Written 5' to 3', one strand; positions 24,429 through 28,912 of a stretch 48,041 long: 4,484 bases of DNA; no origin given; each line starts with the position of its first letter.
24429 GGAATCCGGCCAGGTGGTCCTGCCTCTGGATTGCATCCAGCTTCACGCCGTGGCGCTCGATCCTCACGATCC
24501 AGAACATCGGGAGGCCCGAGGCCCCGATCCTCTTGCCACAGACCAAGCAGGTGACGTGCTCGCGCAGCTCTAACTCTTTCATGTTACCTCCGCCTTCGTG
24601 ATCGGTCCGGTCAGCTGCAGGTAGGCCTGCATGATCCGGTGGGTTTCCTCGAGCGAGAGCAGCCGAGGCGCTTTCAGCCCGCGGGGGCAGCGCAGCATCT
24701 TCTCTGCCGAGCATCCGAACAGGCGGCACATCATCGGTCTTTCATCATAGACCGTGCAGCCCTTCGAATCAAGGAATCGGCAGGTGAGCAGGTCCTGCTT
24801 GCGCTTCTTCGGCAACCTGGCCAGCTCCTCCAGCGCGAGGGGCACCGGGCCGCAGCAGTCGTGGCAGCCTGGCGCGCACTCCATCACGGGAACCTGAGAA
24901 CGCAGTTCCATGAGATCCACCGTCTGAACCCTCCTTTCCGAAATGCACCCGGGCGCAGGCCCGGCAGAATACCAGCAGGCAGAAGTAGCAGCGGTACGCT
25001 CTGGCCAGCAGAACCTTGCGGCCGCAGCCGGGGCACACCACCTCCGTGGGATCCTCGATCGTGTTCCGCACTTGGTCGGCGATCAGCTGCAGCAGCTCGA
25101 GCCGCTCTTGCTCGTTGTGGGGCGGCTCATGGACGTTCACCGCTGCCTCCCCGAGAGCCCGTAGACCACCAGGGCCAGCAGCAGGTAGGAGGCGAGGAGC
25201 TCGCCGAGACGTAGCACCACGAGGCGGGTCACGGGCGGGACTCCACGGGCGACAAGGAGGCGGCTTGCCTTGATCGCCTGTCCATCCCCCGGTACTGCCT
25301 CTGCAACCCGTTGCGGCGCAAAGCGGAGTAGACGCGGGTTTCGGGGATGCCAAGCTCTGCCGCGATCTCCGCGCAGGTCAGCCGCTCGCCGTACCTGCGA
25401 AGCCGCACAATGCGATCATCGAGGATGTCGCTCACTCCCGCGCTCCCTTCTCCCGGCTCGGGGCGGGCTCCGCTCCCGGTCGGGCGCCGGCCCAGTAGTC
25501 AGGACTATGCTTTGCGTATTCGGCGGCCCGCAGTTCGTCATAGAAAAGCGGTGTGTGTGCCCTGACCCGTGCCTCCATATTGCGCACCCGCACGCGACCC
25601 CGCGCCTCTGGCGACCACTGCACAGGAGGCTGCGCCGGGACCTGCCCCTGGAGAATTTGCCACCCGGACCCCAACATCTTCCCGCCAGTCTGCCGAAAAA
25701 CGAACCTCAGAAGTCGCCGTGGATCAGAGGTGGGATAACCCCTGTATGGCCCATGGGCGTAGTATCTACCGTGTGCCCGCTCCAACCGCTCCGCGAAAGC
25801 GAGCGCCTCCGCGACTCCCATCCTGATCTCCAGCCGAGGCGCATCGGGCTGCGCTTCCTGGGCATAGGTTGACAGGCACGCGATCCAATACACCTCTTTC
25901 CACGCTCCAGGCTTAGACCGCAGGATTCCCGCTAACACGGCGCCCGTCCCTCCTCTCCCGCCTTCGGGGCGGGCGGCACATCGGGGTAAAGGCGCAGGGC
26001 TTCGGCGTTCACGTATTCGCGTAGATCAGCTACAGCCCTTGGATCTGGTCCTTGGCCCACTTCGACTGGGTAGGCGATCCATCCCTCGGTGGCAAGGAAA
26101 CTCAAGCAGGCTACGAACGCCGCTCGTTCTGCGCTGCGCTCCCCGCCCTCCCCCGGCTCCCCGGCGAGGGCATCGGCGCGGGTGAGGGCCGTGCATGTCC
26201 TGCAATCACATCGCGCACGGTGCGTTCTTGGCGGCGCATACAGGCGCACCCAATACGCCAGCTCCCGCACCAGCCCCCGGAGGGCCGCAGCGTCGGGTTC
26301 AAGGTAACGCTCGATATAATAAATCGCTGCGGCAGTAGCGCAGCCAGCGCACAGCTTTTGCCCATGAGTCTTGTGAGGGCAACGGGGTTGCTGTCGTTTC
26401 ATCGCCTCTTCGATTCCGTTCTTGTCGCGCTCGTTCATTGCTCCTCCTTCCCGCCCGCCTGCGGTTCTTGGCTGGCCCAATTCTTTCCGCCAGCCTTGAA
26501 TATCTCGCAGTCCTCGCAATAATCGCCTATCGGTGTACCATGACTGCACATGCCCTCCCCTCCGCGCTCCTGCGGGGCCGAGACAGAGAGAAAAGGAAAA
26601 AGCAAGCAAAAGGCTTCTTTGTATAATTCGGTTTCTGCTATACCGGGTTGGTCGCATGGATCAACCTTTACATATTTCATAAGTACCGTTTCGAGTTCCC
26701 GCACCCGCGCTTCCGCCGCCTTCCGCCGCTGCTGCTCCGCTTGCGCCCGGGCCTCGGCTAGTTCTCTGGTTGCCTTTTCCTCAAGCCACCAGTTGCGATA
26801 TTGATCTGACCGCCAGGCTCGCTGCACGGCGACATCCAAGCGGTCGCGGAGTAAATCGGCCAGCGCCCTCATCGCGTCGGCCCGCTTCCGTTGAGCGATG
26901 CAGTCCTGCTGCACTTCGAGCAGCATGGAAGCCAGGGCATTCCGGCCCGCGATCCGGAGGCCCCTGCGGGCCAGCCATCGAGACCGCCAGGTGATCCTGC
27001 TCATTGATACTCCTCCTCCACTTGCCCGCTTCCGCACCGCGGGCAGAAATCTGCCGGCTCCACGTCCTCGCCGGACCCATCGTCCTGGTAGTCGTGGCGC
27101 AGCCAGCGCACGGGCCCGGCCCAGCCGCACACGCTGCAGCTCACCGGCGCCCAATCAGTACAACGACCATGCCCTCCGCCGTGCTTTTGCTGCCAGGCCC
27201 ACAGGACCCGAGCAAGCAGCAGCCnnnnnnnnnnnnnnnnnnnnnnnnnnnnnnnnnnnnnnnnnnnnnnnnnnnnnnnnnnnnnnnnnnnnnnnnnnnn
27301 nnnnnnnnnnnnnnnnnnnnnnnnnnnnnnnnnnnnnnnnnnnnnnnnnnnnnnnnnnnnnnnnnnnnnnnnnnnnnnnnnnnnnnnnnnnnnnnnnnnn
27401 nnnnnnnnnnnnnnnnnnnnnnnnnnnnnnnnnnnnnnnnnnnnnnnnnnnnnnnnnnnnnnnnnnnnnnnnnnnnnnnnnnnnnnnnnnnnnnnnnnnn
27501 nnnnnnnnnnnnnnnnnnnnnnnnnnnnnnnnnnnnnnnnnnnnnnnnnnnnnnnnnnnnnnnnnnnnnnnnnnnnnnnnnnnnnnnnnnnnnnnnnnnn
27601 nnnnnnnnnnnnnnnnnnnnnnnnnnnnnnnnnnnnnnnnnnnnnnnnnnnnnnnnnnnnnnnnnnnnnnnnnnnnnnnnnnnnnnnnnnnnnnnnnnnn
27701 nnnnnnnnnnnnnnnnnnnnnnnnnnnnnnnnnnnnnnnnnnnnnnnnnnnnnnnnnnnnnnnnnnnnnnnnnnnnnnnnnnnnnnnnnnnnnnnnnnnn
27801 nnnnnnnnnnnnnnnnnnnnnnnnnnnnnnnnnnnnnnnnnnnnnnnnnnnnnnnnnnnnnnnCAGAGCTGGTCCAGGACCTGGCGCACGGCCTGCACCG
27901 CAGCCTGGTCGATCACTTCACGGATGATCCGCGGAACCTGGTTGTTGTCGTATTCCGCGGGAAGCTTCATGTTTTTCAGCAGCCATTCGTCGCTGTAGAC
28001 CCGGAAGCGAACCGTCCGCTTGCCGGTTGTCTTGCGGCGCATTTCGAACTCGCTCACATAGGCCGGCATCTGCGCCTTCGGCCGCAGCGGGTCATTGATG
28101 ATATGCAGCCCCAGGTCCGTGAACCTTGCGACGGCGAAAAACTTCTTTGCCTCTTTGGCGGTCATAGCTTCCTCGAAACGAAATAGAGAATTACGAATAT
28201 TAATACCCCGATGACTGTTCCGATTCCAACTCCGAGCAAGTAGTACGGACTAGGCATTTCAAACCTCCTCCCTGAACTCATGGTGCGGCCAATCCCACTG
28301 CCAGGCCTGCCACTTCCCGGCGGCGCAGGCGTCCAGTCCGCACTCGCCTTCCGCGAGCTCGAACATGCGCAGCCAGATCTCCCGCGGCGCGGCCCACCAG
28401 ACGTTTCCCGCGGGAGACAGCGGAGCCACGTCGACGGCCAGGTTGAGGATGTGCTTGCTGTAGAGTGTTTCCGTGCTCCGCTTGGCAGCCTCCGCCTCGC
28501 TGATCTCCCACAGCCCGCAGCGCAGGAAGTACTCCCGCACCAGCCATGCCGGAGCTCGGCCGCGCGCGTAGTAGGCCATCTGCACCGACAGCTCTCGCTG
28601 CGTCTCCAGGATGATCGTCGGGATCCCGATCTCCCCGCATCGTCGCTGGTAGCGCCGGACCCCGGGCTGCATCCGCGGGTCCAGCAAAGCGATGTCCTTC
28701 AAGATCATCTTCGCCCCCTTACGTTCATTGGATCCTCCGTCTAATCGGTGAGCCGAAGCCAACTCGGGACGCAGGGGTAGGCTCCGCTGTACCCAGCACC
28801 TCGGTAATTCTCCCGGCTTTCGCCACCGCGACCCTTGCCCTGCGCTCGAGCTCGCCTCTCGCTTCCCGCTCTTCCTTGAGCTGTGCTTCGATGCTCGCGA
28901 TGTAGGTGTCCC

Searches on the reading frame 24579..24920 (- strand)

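Call 92: search_protein_families(library=pfam, proteins=[window:24579-24920:-], max_evalue=0.01)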
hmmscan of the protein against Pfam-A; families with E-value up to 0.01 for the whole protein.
window:24579-24920:- (113 aa): 1 family
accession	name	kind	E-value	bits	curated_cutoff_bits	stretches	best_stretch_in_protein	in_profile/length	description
PF03692.20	CxxCxxCC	-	4.4e-07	31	23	1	14-71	1-72/85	Putative zinc- or iron-chelating domain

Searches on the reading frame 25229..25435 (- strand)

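Call 92: search_protein_families(library=pfam, proteins=[window:25229-25435:-], max_evalue=0.01)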
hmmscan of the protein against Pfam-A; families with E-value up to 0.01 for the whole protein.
window:25229-25435:- (68 aa): 11 families
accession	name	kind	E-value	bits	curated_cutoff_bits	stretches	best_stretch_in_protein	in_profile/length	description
PF04545.22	Sigma70_r4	-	3e-06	27.1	24.1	1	9-41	12-43/50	Sigma-70, region 4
PF13384.12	HTH_23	-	2.9e-05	24.2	24.6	1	12-41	11-40/50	Homeodomain-like domain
PF08281.18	Sigma70_r4_2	-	3e-05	24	25.7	1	12-41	20-49/54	Sigma-70, region 4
PF21476.4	PF0610-like_N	-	0.001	19.7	33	1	17-40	13-36/50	PF0610-like, N-terminal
PF13518.12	HTH_28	-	0.001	19.6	25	1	17-43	11-37/52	Helix-turn-helix domain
PF01978.25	TrmB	-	0.0011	19.2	25.6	1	18-41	22-45/68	Sugar-specific transcriptional regulator TrmB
PF04539.22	Sigma70_r3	-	0.0018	18.8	25.3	1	20-41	22-43/78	Sigma-70 region 3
PF21531.3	Rv2175c_wHTH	-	0.0048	17.3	27.1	1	18-42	15-39/57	DNA-binding protein Rv2175c, wHTH domain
PF13338.12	AbiEi_4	-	0.0053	17.3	25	0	8-51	2-45/49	Transcriptional regulator, AbiEi antitoxin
PF12840.13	HTH_20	-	0.0062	16.9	27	0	12-36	13-36/51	Helix-turn-helix domain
PF09339.16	HTH_IclR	-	0.0073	16.5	22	0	12-40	12-40/52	IclR helix-turn-helix domain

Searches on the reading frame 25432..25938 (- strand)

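Call 58: search_protein_families(library=phrogs, proteins=[window:25432-25938:-], max_evalue=0.001)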
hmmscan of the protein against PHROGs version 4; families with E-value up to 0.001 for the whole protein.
window:25432-25938:- (168 aa): 1 family
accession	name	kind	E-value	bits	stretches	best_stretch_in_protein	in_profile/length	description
phrog_27524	-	unknown function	5.3e-09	37.6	1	88-152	52-115/117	-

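Call 93: search_protein_families(library=pfam, proteins=[window:25432-25938:-], max_evalue=0.01)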
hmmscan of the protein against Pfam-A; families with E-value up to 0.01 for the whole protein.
window:25432-25938:- (168 aa): 0 families

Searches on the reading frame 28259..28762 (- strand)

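Call 58: search_protein_families(library=phrogs, proteins=[window:28259-28762:-], max_evalue=0.001)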
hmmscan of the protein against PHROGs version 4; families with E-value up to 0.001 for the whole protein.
window:28259-28762:- (167 aa): 2 families
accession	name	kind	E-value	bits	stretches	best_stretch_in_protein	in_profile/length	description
phrog_465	-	lysis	4.2e-07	30.5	1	19-162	48-164/292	endolysin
phrog_5115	-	moron, auxiliary metabolic gene and host takeover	0.00049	20.4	1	42-165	31-123/283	ferredoxin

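Call 93: search_protein_families(library=pfam, proteins=[window:28259-28762:-], max_evalue=0.01)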
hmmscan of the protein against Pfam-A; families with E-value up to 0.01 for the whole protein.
window:28259-28762:- (167 aa): 0 families
